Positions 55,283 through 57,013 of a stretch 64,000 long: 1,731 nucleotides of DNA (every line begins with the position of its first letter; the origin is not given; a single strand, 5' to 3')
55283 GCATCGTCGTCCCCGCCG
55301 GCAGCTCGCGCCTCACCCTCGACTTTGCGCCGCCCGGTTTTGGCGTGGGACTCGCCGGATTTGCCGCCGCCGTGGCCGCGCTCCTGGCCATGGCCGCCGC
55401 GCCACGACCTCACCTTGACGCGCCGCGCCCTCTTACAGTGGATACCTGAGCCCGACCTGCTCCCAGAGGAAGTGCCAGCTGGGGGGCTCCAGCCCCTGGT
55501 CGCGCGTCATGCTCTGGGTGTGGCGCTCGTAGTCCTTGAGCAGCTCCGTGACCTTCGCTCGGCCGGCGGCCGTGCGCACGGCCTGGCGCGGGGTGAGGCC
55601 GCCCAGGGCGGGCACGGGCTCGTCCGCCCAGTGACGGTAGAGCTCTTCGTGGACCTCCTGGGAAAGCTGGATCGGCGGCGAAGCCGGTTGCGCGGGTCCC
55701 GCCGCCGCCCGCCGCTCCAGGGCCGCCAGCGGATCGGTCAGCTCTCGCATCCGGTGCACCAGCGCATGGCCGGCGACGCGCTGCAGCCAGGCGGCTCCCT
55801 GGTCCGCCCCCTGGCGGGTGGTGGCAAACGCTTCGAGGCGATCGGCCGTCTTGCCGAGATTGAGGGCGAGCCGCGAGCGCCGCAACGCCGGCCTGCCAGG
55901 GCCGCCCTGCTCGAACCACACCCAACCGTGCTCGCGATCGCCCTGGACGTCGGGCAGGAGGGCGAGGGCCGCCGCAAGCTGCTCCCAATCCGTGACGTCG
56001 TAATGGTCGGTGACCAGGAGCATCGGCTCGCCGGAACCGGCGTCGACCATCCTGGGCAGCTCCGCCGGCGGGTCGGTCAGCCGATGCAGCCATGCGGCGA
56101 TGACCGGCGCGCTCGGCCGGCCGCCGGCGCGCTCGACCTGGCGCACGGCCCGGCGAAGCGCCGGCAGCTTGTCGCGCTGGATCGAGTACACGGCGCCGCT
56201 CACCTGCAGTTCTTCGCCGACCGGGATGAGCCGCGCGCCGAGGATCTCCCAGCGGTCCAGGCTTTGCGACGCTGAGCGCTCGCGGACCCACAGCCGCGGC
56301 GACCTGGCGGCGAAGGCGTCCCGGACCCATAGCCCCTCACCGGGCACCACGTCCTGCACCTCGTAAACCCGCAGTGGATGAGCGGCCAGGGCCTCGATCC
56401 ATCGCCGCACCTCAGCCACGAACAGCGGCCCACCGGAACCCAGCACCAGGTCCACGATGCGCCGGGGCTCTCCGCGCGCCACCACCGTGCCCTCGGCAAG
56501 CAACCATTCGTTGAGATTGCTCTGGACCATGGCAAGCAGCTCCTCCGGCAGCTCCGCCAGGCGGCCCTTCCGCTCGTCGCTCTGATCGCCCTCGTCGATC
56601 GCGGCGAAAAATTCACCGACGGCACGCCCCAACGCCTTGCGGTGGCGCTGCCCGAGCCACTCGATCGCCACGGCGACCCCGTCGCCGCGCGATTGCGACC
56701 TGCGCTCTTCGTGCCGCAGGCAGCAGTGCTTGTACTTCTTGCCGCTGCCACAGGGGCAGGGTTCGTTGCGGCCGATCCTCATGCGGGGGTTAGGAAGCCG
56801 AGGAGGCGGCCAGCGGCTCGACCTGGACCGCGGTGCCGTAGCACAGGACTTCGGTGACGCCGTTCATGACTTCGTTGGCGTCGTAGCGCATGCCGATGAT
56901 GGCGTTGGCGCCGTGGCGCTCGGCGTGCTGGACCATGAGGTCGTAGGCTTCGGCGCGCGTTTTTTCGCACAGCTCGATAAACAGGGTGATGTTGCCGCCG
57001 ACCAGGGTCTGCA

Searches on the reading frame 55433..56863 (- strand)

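Call 84: search_protein_families(library=pfam, proteins=[window:55433-56863:-], max_evalue=0.001)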
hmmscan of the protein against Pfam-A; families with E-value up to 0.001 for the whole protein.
window:55433-56863:- (476 aa): 2 families
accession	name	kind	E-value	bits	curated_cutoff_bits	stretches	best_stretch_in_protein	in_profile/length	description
PF02810.21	SEC-C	-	2.5e-10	40.4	20.4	1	32-50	1-19/19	SEC-C motif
PF09722.15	Xre_MbcA_ParS_C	-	0.00015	22.1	24.5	1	407-442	10-45/51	Antitoxin Xre/MbcA/ParS C-terminal toxin-binding domain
